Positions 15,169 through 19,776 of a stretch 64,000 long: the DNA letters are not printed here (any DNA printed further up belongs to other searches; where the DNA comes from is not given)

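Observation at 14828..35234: Dispersed 42-45 nt GC-rich repeat family in leader and intergenic regions (valS leader, adh/M20 spacer, sdhB-sdhC spacer)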

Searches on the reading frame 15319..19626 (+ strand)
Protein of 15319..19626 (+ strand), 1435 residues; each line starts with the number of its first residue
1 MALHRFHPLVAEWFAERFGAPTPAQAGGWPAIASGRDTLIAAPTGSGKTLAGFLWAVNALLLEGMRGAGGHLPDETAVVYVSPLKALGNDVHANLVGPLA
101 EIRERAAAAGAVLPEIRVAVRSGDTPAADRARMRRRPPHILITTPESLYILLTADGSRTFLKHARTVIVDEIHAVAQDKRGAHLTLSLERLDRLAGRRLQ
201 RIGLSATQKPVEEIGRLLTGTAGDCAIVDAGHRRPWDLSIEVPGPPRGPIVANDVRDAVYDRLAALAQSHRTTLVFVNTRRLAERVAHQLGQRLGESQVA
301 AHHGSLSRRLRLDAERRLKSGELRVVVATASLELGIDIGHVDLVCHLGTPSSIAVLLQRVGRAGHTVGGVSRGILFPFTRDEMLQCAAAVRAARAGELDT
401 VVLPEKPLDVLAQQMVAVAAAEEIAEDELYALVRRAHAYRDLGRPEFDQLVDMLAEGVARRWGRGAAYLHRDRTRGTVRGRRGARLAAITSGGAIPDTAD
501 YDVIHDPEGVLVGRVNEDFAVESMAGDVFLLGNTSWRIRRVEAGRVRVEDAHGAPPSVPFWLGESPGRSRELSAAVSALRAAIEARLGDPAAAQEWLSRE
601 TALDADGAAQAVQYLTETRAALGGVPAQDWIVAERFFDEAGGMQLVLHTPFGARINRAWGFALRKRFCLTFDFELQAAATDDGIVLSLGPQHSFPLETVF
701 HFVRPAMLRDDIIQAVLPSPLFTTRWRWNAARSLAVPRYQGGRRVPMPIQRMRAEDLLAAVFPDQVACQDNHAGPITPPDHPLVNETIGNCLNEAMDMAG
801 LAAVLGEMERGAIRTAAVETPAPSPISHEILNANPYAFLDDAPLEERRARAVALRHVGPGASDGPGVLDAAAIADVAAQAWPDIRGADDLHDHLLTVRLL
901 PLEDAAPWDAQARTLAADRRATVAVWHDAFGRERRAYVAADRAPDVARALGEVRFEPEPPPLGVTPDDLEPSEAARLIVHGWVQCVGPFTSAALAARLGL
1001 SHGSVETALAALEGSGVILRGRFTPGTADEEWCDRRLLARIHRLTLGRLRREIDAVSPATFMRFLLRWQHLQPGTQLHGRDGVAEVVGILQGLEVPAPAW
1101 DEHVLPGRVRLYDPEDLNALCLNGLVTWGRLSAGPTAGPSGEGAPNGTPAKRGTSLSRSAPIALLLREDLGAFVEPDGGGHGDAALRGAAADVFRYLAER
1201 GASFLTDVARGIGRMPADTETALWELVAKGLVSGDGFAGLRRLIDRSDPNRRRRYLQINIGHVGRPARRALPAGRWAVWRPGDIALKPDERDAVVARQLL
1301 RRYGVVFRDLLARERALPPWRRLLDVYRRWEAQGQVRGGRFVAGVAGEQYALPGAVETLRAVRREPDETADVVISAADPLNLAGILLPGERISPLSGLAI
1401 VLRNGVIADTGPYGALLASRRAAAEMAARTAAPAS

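Call 19: find_encoding_contigs(protein=window:15319-19626:+, flank=10000, max_places=10)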
Protein window:15319-19626:+ (1435 aa): 1 contig read that carries it; 1 place shown.
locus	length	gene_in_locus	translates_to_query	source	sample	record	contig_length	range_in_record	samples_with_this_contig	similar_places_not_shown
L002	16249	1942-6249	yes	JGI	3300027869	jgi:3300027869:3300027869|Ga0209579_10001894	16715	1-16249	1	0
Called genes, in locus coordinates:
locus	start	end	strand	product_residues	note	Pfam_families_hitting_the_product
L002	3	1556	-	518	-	?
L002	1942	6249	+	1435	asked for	PF00270:DEAD, PF00271:Helicase_C, PF22590:Cas3-like_C_2 (weak), PF19306:WHD_Lhr, PF08494:DEAD_assoc, PF23235:WHD_3rd_Lhr, PF23234:WHD_4th_Lhr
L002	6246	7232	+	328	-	PF00389:2-Hacid_dh, PF02826:2-Hacid_dh_C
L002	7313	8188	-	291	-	PF01061:ABC2_membrane, PF12698:ABC2_membrane_3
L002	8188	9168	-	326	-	PF00005:ABC_tran, PF13304:AAA_21 (faint)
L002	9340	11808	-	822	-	PF02190:LON_substr_bdg, PF00004:AAA, PF07728:AAA_5, PF22667:Lon_lid, PF05362:Lon_C, PF13541:ChlI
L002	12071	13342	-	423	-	PF06689:zf-C4_ClpX, PF01078:Mg_chelatase (faint), PF00493:MCM (weak), PF05496:RuvB_N (faint), PF00004:AAA, PF07724:AAA_2, PF07728:AAA_5 (weak), PF10431:ClpB_D2-small, +1 more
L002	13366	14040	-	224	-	PF00574:CLP_protease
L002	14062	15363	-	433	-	PF05697:Trigger_N, PF05698:Trigger_C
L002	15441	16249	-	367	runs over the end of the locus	PF08240:ADH_N, PF16912:Glu_dehyd_C, PF00107:ADH_zinc_N, PF13602:ADH_zinc_N_2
